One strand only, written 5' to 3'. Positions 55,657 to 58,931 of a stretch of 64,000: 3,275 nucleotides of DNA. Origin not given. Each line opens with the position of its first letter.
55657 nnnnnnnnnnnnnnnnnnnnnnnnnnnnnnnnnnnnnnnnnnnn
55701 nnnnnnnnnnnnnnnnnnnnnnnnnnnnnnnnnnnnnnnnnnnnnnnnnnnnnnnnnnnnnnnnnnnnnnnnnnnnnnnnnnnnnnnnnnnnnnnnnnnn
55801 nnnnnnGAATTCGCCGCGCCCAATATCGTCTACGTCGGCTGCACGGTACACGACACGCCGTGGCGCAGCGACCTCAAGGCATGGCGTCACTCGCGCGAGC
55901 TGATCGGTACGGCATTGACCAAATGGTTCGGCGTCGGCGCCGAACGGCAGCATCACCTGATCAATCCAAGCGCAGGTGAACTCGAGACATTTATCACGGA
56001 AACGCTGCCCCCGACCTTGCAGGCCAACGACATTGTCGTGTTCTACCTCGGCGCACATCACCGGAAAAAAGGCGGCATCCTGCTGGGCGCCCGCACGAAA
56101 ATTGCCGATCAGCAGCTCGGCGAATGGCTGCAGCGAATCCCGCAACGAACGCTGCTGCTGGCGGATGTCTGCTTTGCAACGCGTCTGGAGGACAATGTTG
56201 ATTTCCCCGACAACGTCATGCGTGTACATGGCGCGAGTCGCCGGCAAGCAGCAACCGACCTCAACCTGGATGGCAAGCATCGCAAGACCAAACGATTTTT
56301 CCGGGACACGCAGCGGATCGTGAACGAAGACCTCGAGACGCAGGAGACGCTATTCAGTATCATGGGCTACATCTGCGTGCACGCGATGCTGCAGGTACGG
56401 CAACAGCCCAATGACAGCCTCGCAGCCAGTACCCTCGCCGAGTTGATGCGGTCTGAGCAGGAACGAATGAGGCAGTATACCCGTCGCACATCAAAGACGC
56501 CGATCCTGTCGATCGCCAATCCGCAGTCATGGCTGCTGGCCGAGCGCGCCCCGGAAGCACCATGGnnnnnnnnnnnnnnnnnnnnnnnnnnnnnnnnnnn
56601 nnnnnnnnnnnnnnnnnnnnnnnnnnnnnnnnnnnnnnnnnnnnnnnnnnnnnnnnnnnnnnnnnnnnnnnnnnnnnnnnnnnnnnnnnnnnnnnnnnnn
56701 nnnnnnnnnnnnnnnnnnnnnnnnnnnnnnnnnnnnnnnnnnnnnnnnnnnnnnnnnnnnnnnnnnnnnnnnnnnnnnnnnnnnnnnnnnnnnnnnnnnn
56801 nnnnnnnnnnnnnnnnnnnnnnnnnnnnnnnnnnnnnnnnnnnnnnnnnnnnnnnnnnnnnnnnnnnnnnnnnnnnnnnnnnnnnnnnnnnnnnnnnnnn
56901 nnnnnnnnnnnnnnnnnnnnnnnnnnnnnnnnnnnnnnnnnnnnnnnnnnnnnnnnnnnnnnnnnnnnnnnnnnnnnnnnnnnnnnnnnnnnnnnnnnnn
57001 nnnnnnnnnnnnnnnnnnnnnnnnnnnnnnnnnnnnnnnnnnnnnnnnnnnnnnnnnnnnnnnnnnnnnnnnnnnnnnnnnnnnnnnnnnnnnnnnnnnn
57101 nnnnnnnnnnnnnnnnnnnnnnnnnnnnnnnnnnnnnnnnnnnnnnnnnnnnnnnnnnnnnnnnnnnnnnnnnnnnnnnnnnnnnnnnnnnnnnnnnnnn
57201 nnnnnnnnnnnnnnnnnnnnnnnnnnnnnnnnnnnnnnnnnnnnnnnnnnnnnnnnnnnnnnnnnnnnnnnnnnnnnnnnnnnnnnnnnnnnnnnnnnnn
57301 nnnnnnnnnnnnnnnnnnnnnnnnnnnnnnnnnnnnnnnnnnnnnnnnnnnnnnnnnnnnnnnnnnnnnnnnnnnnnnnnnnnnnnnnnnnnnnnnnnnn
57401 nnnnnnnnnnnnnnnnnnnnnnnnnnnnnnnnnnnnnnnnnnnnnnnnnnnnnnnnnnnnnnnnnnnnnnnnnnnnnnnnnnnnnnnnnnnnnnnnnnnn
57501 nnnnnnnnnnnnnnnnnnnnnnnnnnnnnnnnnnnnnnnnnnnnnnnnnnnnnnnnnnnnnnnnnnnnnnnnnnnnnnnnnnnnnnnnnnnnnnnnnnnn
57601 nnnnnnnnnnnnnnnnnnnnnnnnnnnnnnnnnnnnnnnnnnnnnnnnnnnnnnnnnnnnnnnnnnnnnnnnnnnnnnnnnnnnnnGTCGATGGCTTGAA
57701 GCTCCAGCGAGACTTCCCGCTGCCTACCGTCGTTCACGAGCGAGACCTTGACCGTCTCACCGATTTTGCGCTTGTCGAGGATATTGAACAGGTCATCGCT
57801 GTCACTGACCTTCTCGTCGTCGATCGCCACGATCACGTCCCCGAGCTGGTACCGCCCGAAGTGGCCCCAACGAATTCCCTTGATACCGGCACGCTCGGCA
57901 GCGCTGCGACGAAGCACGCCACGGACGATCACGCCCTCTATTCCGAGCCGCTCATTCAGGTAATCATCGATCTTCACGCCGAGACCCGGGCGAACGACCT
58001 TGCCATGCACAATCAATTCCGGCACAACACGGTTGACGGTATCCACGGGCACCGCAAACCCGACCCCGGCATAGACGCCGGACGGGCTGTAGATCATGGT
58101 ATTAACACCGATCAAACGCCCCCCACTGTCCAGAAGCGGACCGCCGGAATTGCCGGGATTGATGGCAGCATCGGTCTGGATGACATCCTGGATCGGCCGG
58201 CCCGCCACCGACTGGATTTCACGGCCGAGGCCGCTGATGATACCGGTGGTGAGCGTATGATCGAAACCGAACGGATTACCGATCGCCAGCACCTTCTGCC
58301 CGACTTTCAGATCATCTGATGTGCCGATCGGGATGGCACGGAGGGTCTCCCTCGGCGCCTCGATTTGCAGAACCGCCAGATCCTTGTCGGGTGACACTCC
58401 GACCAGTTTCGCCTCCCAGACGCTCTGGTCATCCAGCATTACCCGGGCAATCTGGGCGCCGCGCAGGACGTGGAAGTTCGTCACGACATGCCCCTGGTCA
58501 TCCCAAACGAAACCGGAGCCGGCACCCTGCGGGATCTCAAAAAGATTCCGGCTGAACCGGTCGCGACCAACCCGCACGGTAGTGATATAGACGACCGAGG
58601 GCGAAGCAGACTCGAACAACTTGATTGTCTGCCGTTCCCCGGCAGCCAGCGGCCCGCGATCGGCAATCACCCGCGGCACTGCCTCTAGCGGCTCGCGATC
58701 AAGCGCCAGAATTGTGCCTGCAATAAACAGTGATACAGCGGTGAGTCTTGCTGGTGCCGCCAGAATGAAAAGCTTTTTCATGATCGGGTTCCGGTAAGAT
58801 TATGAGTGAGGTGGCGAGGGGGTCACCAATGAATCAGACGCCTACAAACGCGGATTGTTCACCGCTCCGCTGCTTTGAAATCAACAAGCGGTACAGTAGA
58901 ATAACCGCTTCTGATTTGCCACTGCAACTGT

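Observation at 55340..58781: Exported caspase-like + transglutaminase-like + TPR fusion with both catalytic sites apparently intact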

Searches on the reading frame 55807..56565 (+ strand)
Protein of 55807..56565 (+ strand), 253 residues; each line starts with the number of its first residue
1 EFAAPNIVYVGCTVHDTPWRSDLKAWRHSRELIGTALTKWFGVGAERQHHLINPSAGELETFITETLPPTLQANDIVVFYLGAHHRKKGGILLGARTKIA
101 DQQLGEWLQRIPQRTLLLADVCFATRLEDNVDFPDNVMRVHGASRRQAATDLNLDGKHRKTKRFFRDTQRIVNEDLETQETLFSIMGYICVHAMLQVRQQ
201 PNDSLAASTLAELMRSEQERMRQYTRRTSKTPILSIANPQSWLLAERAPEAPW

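Call 15: search_solved_structures(query=A2, max_evalue=10, show_alignments=3)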
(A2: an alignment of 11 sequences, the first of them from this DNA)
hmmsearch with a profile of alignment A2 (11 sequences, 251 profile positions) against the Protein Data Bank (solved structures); distinct sequences matched with E-value up to 10: 0.

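Call 16: search_protein_families(library=pfam, alignment_id=A2, max_evalue=10)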
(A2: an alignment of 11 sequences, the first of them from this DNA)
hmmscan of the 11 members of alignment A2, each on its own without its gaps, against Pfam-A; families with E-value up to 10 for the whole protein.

A. member 1, seq(253 aa): 1 family
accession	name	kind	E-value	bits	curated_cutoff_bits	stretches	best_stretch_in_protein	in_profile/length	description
PF23226.1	Exo_endo_phos_PGAP2IP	-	0.21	11.3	27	1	46-88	90-132/239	PGAP2IP, C-terminal nuclease-like domain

B. families by the number of members that match (of 11 scanned): 4 families
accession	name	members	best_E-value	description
PF21820.2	DUF6886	1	0.089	Family of unknown function (DUF6886)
PF17164.10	DUF5122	1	0.12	Domain of unknown function (DUF5122) beta-propeller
PF23226.1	Exo_endo_phos_PGAP2IP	1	0.21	PGAP2IP, C-terminal nuclease-like domain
PF01690.22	PLRV_ORF5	1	0.21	Potato leaf roll virus readthrough protein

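Call 29: search_protein_representatives(alignment_id=A2)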
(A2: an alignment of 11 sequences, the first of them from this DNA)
Query: 11 sequences, 251 profile positions. Proteins with E-value up to 0.001 (for the whole library): 130; up to 1e-10: 44; up to 1e-30: 22. The best 130 are listed.
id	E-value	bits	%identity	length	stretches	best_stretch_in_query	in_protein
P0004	5.2e-107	373.1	-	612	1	2-249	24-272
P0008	5.7e-102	356.6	-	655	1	2-248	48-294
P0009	1.3e-100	352.2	-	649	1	2-249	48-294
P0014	1.9e-100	351.6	-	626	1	2-248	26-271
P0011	4.7e-99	347.0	-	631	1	1-248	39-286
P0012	4.6e-97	340.5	-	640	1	2-249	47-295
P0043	1.5e-71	256.9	-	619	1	2-241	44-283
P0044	3.9e-71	255.6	-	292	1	2-246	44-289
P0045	4.4e-71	255.4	-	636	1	3-248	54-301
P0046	6.7e-71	254.8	-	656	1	2-247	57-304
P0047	1.3e-66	240.7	-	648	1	3-244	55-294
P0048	7.6e-66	238.2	-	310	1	2-248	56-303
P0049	1.7e-65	237.1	-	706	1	3-248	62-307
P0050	1.5e-64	234.0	-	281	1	4-246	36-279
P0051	2.6e-63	229.9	-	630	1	2-246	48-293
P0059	5.5e-29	117.5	-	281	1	4-235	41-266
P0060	1.6e-25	106.2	-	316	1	6-226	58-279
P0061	1.9e-24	102.6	-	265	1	15-238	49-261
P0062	4.4e-23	98.1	-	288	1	11-229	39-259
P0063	5.9e-22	94.4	-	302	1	4-235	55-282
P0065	2.0e-19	86.2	-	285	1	10-231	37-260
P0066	1.6e-18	83.2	-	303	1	10-246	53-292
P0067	7.1e-18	81.1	-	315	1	14-233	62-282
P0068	1.4e-17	80.1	-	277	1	8-230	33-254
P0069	6.5e-17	77.9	-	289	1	4-231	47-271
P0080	9.3e-11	57.8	-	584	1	21-190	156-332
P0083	8.6e-10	54.6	-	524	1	22-191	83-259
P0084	9.9e-10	54.4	-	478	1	21-191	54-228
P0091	3.2e-08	49.4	-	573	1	22-168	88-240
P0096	1.9e-07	46.9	-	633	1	26-168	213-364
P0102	5.4e-07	45.4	-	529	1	31-168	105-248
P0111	2.6e-06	43.2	-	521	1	22-190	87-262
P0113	3.4e-06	42.8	-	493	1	22-221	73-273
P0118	6.9e-06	41.8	-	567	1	23-168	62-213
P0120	1.1e-05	41.2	-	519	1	6-155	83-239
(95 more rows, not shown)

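Call 31: search_protein_families(library=pfam, alignment_id=A3, max_evalue=0.01)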
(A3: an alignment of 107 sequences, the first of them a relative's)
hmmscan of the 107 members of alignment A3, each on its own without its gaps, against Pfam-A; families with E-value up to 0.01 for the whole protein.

A. member 1, P0058 (566 aa): 13 families
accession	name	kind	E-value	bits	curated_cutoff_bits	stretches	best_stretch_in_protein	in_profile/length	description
PF00515.34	TPR_1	-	2e-15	56.3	27.8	2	461-492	1-32/34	Tetratricopeptide repeat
PF13369.12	Transglut_core2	-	1.1e-13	51.4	23.5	1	274-420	6-141/155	Transglutaminase-like superfamily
PF07719.23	TPR_2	-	1.2e-13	50.5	27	2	461-493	1-33/34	Tetratricopeptide repeat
PF13414.12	TPR_11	-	1.5e-13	50.7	26.8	1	435-475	2-42/42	TPR repeat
PF13431.12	TPR_17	-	1.2e-10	41.2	24.4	1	453-481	5-33/34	Tetratricopeptide repeat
PF13181.12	TPR_8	-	4.2e-10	39.4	25.7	0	461-490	1-30/34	Tetratricopeptide repeat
PF13428.12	TPR_14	-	3.1e-08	33.9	23.5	1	433-468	7-42/44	Tetratricopeptide repeat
PF13424.12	TPR_12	-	3.8e-07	30.6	30.1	0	428-491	4-75/77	Tetratricopeptide repeat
PF13432.12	TPR_16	-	7.4e-07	29.9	32.7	1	433-493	3-63/65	Tetratricopeptide repeat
PF13371.12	TPR_9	-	6.2e-06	26.6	35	1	435-495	3-63/73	Tetratricopeptide repeat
PF23914.1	TPR_CcmH_CycH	-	3e-05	24.4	42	1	454-494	43-83/158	Cytochrome c-type biogenesis protein H TPR domain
PF13176.12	TPR_7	-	0.0013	19.1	27.9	0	528-551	1-24/36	Tetratricopeptide repeat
PF14559.12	TPR_19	-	0.0026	18.5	25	1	505-552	4-51/68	Tetratricopeptide repeat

B. families by the number of members that match (of 107 scanned): 49 families (the first 25 are shown)
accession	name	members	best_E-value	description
PF00656.27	Peptidase_C14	41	6.2e-27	Caspase domain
PF01650.23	Peptidase_C13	27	2.1e-12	Peptidase C13 family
PF14538.11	Raptor_N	8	3.7e-05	Raptor N-terminal CASPase like domain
PF01364.23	Peptidase_C25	7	0.00011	Peptidase family C25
PF14326.11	DUF4384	3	1.3e-20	Domain of unknown function (DUF4384)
PF13428.12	TPR_14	3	3.1e-08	Tetratricopeptide repeat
PF14559.12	TPR_19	3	6e-06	Tetratricopeptide repeat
PF02368.24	Big_2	2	6.8e-31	Bacterial Ig-like domain (group 2)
PF00515.34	TPR_1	2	2e-15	Tetratricopeptide repeat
PF13369.12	Transglut_core2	2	8.3e-14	Transglutaminase-like superfamily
PF07719.23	TPR_2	2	1.2e-13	Tetratricopeptide repeat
PF13414.12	TPR_11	2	1.5e-13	TPR repeat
PF13431.12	TPR_17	2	1.2e-10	Tetratricopeptide repeat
PF13181.12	TPR_8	2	4.2e-10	Tetratricopeptide repeat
PF23914.1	TPR_CcmH_CycH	2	1e-08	Cytochrome c-type biogenesis protein H TPR domain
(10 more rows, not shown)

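Call 42: predict_structure(alignment_id=A2)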
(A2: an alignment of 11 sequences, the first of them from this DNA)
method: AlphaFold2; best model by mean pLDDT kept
length: 253 residues; sequences in the alignment: 11
mean_pLDDT: 91.6   pTM: 0.91
mean pLDDT of the five models: 91.6, 91.2, 90.1, 89.2, 86.1
residues with pLDDT >= 90: 197; 70-90: 40; 50-70: 15; < 50: 1
segments of 3 or more residues with pLDDT < 50: none
pLDDT, mean of each block of 10 residues (from residue 1): 87 80 88 96 95 96 97 96 93 93 97 97 94 97 91 89 93 93 96 93 87 96 76 94 84 55
secondary structure, 60 per line:
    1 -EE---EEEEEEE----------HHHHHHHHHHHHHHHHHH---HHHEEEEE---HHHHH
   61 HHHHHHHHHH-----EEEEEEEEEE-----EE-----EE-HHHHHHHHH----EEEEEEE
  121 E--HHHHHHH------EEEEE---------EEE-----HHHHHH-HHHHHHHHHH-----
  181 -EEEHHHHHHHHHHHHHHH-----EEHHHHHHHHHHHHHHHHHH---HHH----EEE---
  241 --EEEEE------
elements in order: E7-13 H24-41 E48-52 H56-70 E76-85 H101-109 E114-121 H124-130 E137-141 E151-153 H159-164 H166-175 E182-184 H185-199 H207-224 E235-237 E243-247

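Call 45: fold_search(model_id=the predicted structure, library=pdb)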
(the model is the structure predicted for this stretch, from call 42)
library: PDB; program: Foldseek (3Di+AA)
matches with E <= 10: 1088; with E <= 0.001: 239
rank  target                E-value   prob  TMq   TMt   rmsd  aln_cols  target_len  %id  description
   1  6w8s_D                3.0e-07  1.00  0.61  0.45   7.0       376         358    9  Crystal structure of metacaspase 4 from Arabidopsis (released 2020-05-20)
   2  6w8r_B                3.7e-07  1.00  0.64  0.47   6.1       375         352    8  Crystal structure of metacaspase 4 C139A from Arabidopsis (released 2020-05-20)
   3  8v4x_C                3.7e-07  1.00  0.62  0.45   4.5       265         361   13  Structure of MALT1 in complex with an allosteric inhibitor (released 2024-05-01)
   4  6w8s_B                3.7e-07  1.00  0.62  0.46   7.1       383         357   10  Crystal structure of metacaspase 4 from Arabidopsis (released 2020-05-20)
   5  8a53_A                5.0e-07  1.00  0.62  0.53   5.2       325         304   10  Crystal structure of AtMCA-IIf C147A (metacaspase 9) from Arabidopsis thaliana (released 2023-05-31)
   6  8v4x_D                6.1e-07  1.00  0.60  0.43   4.9       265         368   14  Structure of MALT1 in complex with an allosteric inhibitor (released 2024-05-01)
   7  8a53_B                8.3e-07  1.00  0.62  0.52   5.4       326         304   10  Crystal structure of AtMCA-IIf C147A (metacaspase 9) from Arabidopsis thaliana (released 2023-05-31)
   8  8a53_D                1.0e-06  1.00  0.61  0.52   5.8       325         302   11  Crystal structure of AtMCA-IIf C147A (metacaspase 9) from Arabidopsis thaliana (released 2023-05-31)
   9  6w8t_B                1.0e-06  1.00  0.60  0.47   7.0       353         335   10  Crystal structure of metacaspase 4 from Arabidopsis (microcrystals treated with calcium) (released 2020-05-20)
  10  9n3e_B                1.1e-06  1.00  0.60  0.49   6.0       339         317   11  Crystal structure of Arabidopsis metacaspase 9 C147G at pH 5.5 (released 2025-06-11)
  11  7fql_E                1.1e-06  1.00  0.58  0.56   7.4       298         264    9  Crystal Structure of human Legumain in complex with (2S)-N-[(1S)-3-amino-1-cyano-3-oxopropyl]-1-[1-[4-[(2,4-difluoroph (released 2023-10-11)
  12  6w8s_A                1.2e-06  1.00  0.62  0.45   6.8       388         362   10  Crystal structure of metacaspase 4 from Arabidopsis (released 2020-05-20)
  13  6w8s_C                1.5e-06  1.00  0.62  0.45   6.8       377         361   10  Crystal structure of metacaspase 4 from Arabidopsis (released 2020-05-20)
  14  4aw9_A                1.7e-06  1.00  0.59  0.57   6.7       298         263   10  Crystal structure of active legumain in complex with YVAD-CMK (released 2013-06-26)
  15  6w8r_A                1.9e-06  1.00  0.64  0.46   6.0       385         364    8  Crystal structure of metacaspase 4 C139A from Arabidopsis (released 2020-05-20)
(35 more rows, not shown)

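Call 66: search_protein_families(library=pfam, proteins=[P0080, P0083, P0084, P0091, P0096, P0102, P0111, P0113, P0118, P0120], max_evalue=0.001)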
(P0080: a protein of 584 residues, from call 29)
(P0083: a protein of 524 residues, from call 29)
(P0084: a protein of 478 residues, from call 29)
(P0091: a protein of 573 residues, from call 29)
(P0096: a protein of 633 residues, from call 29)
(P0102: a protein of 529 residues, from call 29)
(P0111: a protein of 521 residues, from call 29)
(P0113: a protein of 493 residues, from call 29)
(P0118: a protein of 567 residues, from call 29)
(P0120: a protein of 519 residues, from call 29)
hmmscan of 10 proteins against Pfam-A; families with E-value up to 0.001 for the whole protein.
P0080 (584 aa): 1 family
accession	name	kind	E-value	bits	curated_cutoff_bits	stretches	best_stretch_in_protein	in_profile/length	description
PF00656.27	Peptidase_C14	-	1.6e-15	57.9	21.4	1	144-294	3-175/233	Caspase domain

P0083 (524 aa): 1 family
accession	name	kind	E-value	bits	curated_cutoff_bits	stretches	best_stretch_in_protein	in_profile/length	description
PF00656.27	Peptidase_C14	-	6.7e-09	36.2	21.4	1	67-192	4-137/233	Caspase domain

P0084 (478 aa): 1 family
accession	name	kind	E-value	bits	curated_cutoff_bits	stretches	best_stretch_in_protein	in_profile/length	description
PF00656.27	Peptidase_C14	-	7.8e-14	52.4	21.4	1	38-256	3-174/233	Caspase domain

P0091 (573 aa): 1 family
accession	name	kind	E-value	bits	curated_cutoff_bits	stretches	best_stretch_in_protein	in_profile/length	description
PF00656.27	Peptidase_C14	-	1.5e-15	58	21.4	1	71-203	3-144/233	Caspase domain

P0096 (633 aa): 2 families
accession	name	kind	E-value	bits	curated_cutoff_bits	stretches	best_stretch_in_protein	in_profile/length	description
PF00656.27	Peptidase_C14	-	3e-12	47.1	21.4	1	199-342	8-171/233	Caspase domain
PF01650.23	Peptidase_C13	-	6.9e-05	22.9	22.8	1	228-312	78-164/258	Peptidase C13 family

P0102 (529 aa): 1 family
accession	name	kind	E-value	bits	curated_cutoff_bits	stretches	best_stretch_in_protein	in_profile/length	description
PF00656.27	Peptidase_C14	-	1e-11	45.4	21.4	1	79-205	3-137/233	Caspase domain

P0111 (521 aa): 1 family
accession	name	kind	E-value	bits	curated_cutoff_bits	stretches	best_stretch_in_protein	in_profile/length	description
PF00656.27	Peptidase_C14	-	8.7e-13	48.9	21.4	1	73-201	6-142/233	Caspase domain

P0113 (493 aa): 1 family
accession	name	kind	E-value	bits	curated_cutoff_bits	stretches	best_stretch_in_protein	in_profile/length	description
PF00656.27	Peptidase_C14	-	3e-10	40.6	21.4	1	59-205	6-172/233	Caspase domain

P0118 (567 aa): 1 family
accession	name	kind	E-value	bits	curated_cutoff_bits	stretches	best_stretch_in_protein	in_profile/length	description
PF00656.27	Peptidase_C14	-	1.1e-09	38.8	21.4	1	44-170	3-137/233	Caspase domain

P0120 (519 aa): 2 families
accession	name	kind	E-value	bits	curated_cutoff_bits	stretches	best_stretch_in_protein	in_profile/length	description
PF00656.27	Peptidase_C14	-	2.1e-12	47.7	21.4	1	84-235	4-175/233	Caspase domain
PF14538.11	Raptor_N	-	0.00035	20.9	27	0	125-201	63-144/151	Raptor N-terminal CASPase like domain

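Call 89: search_protein_families(library=pfam, proteins=[P0059, P0060, P0061, P0062, P0063, P0065, P0066, P0067, P0068, P0069], max_evalue=0.01)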
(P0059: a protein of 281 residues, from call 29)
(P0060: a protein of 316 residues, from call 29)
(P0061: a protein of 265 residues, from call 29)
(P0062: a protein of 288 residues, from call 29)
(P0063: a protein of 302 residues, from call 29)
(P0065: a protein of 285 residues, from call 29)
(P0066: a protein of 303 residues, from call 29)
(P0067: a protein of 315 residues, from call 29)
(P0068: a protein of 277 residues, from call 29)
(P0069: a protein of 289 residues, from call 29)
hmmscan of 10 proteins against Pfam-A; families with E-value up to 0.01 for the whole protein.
P0059 (281 aa): 0 families

P0060 (316 aa): 0 families

P0061 (265 aa): 1 family
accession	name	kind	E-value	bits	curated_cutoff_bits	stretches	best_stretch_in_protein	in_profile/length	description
PF01650.23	Peptidase_C13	-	0.00056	20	22.8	1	109-182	111-186/258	Peptidase C13 family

P0062 (288 aa): 1 family
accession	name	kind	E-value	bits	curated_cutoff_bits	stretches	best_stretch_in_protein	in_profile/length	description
PF01650.23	Peptidase_C13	-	0.002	18.1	22.8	1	103-180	110-188/258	Peptidase C13 family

P0063 (302 aa): 0 families

P0065 (285 aa): 0 families

P0066 (303 aa): 0 families

P0067 (315 aa): 1 family
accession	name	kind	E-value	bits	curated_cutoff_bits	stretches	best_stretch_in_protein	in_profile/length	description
PF01650.23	Peptidase_C13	-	0.00082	19.4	22.8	1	123-201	111-190/258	Peptidase C13 family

P0068 (277 aa): 0 families

P0069 (289 aa): 2 families
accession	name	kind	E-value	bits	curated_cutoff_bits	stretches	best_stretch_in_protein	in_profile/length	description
PF01650.23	Peptidase_C13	-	0.00058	19.9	22.8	1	104-189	101-185/258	Peptidase C13 family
PF17640.7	UL17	-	0.009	16.5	25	0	134-178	46-90/102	Uncharacterized UL17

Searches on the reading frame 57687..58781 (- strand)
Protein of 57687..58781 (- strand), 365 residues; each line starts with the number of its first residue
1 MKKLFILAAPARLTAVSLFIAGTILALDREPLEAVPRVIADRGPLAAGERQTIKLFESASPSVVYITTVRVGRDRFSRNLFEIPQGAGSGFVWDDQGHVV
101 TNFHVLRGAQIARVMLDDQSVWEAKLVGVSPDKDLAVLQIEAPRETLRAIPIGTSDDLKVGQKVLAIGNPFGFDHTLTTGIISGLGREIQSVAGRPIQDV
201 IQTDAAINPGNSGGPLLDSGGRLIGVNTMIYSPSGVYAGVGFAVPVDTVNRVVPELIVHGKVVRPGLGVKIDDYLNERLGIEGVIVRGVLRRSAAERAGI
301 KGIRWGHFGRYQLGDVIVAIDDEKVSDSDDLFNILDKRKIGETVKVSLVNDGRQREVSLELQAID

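Call 6: search_protein_families(library=pfam, proteins=[window:57687-58781:-], max_evalue=1)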
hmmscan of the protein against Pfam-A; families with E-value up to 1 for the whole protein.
window:57687-58781:- (365 aa): 10 families
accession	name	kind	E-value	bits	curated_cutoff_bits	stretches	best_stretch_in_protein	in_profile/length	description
PF13365.12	Trypsin_2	-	4.3e-36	125.2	27.6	1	88-226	1-144/144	Trypsin-like peptidase domain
PF00089.32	Trypsin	-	4e-19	69.8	20.6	1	89-252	28-219/220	Trypsin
PF13180.12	PDZ_2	-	2.5e-10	40.9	27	1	266-361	2-80/80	PDZ domain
PF00595.29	PDZ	-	0.0011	19.7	23.2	1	264-347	9-79/81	PDZ domain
PF17820.7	PDZ_6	-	0.0041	17.3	27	1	312-336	17-41/54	PDZ domain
PF14685.13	PDZ_Tricorn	-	0.02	15.3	25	1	312-357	41-86/88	Tricorn protease PDZ domain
PF05579.19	Peptidase_S32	-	0.022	14.4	24.7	0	85-120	113-147/297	Equine arteritis virus serine endopeptidase S32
PF10756.15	bPH_6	-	0.1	13.1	22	1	282-323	9-47/73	Bacterial PH domain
PF02907.21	Peptidase_S29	-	0.23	11.6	25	1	207-250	105-147/149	Hepatitis C virus NS3 protease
PF10459.15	Peptidase_S46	-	0.46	9.5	22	1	204-227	627-650/698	Peptidase S46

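Call 7: search_protein_families(library=ncbifam, proteins=[window:57687-58781:-], max_evalue=1)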
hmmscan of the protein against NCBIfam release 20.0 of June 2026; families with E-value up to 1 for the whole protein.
window:57687-58781:- (365 aa): 18 families
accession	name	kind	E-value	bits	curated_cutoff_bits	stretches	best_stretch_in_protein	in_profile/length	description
TIGR02037.1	degP_htrA_DO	subfamily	7.6e-86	288.7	416.2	1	85-362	59-328/434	Do family serine endopeptidase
NF041521.1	HhoA_HhoB_HtrA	equivalog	2.5e-63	214.4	450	1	82-363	53-333/335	HhoA/HhoB/HtrA family serine endopeptidase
NF047968.1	SerProtHtrA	equivalog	4.5e-63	213.8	470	1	57-360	60-356/357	serine protease HtrA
NF007526.1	PRK10139.1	equivalog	3.5e-56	190.8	756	1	85-362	90-360/456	serine endoprotease DegQ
TIGR02038.1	protease_degS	equivalog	3e-55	187.8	422.95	1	58-359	53-344/351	outer membrane-stress sensor serine endopeptidase DegS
NF008189.1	PRK10942.1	equivalog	5.9e-53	180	720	1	86-362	113-382/477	serine endoprotease DegP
NF008147.1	PRK10898.1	equivalog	1.1e-50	172.8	408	1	57-362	52-348/352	outer membrane-stress sensor serine endopeptidase DegS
NF050055.1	SerProtHtrAMycob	equivalog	3.1e-49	168.2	800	1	87-356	228-493/502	serine protease HtrA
NF040960.1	MamE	equivalog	6.4e-49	167.1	800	2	85-254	121-291/659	magnetosome formation protease MamE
NF053637.1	SerProtHtrAspr2045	equivalog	2e-45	155.4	650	1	87-362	104-387/394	serine protease HtrA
NF033740.0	MarP_fam_protase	equivalog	2e-23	83.1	250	1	87-255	212-376/390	MarP family serine protease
NF040961.1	MamO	equivalog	2.2e-18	65.9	800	1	58-249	81-260/648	magnetosome protein MamO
NF050173.1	tryp_MXAN_2756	equivalog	0.002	17.9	200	1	83-227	46-173/199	MXAN_2756 family trypsin-like serine endoprotease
NF041199.1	trx7_PDZ_seleno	equivalog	0.0021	17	300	1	312-360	339-389/390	Trx7/PDZ domain-containing (seleno)protein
TIGR02860.1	spore_IV_B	equivalog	0.0034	16.4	305.25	1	305-354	125-173/402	SpoIVB peptidase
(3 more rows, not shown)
